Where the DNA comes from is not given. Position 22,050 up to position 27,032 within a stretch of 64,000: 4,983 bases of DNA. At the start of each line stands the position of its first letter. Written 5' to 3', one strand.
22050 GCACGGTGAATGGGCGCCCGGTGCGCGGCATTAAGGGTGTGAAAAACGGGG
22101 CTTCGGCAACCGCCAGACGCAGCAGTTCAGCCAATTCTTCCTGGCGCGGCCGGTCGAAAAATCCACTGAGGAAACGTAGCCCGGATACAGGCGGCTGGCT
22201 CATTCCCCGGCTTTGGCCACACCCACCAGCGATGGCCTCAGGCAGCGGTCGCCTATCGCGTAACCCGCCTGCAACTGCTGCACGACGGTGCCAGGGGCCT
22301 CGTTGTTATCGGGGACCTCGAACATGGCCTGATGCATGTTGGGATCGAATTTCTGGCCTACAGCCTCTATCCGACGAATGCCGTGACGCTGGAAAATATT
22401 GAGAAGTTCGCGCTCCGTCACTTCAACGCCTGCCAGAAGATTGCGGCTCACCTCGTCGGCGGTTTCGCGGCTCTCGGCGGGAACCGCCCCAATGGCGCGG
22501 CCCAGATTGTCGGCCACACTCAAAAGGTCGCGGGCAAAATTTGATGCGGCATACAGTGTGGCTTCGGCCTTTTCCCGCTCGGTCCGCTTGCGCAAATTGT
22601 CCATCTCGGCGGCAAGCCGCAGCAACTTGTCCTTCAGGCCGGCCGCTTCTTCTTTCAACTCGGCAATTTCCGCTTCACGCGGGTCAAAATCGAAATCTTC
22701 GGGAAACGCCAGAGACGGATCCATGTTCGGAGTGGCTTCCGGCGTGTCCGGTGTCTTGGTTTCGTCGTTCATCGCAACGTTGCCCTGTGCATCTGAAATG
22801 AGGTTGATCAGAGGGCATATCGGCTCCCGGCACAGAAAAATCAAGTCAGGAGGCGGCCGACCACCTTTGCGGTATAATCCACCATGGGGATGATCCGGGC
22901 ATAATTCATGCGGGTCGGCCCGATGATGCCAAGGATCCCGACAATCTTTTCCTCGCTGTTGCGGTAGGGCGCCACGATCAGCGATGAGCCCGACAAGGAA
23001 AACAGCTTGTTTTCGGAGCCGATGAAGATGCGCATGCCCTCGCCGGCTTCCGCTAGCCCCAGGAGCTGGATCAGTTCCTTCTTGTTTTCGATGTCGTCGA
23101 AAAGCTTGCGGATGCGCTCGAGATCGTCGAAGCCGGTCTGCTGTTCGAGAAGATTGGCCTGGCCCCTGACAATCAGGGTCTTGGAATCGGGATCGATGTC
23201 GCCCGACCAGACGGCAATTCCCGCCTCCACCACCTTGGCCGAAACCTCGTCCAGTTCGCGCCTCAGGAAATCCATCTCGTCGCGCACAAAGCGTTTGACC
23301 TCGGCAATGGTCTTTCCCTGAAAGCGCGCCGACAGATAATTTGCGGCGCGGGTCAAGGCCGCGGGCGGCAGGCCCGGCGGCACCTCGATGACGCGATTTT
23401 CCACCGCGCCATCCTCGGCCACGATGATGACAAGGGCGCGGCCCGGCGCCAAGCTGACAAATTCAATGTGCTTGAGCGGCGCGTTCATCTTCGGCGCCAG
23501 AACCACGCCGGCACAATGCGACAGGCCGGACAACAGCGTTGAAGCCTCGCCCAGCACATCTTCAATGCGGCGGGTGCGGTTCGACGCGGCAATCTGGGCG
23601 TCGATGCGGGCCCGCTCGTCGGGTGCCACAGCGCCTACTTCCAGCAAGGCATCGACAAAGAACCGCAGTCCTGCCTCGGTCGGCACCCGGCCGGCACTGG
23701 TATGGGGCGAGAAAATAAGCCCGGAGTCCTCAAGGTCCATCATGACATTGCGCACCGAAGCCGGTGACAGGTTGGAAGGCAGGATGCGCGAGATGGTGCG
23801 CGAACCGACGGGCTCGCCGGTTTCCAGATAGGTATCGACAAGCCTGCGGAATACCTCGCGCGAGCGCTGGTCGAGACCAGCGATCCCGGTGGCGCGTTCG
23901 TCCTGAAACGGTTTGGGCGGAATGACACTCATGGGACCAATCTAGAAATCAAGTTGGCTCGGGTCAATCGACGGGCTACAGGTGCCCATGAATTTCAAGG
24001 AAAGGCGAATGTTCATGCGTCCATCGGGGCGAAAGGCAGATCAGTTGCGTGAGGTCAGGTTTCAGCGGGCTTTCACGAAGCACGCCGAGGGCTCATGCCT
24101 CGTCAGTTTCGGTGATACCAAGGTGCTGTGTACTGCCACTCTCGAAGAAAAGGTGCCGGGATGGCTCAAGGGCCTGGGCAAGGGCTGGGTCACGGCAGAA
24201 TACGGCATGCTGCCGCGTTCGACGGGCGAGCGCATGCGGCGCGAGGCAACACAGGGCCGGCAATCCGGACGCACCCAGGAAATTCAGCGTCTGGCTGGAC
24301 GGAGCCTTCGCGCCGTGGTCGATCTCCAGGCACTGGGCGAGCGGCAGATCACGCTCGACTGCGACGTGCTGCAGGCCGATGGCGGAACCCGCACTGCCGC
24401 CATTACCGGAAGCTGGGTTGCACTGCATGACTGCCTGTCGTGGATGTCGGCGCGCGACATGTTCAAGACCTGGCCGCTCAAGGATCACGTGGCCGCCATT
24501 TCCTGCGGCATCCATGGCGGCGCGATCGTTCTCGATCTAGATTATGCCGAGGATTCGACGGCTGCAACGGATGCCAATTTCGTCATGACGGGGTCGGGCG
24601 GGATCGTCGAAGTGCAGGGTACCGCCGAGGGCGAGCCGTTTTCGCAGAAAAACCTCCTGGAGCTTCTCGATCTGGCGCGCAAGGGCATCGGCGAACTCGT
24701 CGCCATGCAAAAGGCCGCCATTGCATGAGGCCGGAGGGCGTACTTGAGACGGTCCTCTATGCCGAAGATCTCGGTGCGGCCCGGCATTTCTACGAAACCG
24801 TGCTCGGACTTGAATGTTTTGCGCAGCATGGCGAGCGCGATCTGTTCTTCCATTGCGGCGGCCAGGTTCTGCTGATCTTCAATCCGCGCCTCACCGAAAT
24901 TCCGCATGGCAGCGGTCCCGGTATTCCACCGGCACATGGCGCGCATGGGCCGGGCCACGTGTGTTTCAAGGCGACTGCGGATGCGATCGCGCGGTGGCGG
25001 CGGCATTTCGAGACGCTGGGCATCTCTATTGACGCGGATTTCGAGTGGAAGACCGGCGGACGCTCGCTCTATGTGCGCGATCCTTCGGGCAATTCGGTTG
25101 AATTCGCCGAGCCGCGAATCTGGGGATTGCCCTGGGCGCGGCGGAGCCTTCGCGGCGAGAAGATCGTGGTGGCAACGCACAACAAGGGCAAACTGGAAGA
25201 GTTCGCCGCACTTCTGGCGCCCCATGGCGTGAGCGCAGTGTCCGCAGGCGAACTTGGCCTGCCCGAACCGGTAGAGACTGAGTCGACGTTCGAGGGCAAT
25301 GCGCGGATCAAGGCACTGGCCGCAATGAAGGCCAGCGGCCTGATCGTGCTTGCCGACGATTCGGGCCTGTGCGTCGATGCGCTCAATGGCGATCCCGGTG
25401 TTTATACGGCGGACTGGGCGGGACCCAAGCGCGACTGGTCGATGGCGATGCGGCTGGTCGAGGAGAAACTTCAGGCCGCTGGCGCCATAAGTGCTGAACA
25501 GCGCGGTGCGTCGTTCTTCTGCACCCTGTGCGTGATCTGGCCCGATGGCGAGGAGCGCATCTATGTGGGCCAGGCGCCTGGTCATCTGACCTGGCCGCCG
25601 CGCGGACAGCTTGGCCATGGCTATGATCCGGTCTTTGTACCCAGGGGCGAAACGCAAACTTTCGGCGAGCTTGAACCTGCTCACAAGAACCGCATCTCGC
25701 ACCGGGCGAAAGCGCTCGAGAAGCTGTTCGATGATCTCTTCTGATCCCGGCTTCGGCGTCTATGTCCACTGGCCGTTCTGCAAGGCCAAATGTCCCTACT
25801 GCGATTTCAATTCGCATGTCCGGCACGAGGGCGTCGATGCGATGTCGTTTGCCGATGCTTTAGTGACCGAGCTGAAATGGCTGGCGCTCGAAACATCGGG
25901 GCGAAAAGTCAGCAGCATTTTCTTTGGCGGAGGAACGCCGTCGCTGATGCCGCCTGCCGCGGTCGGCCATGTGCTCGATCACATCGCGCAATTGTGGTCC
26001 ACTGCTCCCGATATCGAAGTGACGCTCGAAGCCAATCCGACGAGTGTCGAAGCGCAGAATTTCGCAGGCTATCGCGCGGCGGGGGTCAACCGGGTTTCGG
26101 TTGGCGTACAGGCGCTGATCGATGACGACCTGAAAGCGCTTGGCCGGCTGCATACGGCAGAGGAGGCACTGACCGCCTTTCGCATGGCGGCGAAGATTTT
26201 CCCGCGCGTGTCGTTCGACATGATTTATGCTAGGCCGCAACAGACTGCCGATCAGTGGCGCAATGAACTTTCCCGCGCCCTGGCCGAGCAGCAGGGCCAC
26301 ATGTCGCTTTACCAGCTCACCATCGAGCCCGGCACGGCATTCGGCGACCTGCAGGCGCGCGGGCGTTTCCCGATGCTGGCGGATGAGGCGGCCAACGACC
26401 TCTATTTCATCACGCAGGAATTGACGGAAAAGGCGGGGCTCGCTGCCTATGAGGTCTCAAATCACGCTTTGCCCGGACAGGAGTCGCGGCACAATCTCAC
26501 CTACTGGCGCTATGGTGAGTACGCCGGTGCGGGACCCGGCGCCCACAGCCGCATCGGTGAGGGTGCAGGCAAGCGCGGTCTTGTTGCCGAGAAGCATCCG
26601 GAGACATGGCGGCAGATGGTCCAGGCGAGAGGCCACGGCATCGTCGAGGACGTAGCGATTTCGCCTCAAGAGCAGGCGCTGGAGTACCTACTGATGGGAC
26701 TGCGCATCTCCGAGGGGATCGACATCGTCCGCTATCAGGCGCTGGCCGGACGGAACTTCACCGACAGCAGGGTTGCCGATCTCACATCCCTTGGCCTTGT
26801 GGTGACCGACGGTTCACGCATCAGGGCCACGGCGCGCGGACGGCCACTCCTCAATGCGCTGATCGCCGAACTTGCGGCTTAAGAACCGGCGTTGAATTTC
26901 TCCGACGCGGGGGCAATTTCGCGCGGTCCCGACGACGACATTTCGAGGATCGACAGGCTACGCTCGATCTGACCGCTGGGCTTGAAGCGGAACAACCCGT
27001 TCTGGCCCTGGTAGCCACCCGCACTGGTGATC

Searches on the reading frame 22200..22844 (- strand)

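Call 48: search_protein_families(library=pfam, proteins=[window:22200-22844:-], max_evalue=0.00001)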
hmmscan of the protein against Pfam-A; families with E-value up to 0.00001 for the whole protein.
window:22200-22844:- (214 aa): 1 family
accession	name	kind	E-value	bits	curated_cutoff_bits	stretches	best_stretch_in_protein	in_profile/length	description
PF01025.24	GrpE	-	5.3e-50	169.8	25.8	1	56-211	16-165/165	GrpE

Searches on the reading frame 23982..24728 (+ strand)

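Call 48: search_protein_families(library=pfam, proteins=[window:23982-24728:+], max_evalue=0.00001)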
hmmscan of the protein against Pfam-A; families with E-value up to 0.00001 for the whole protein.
window:23982-24728:+ (248 aa): 2 families
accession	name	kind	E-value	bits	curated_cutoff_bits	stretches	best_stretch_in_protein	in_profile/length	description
PF01138.27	RNase_PH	-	8.4e-29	101.1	25.5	1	21-151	1-127/130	3' exoribonuclease family, domain 1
PF03725.20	RNase_PH_C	-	3.9e-14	52.8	20.8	1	170-235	3-67/67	3' exoribonuclease family, domain 2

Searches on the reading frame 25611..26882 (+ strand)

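Call 49: search_protein_families(library=pfam, proteins=[window:25611-26882:+], max_evalue=0.00001)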
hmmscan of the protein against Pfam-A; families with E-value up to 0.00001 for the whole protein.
window:25611-26882:+ (423 aa): 2 families
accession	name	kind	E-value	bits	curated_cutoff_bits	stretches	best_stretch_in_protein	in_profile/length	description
PF04055.27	Radical_SAM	-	1.3e-20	74.6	29.5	1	51-218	1-161/166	Radical SAM superfamily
PF06969.22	HemN_C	-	2e-10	41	24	1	350-413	1-67/67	HemN C-terminal domain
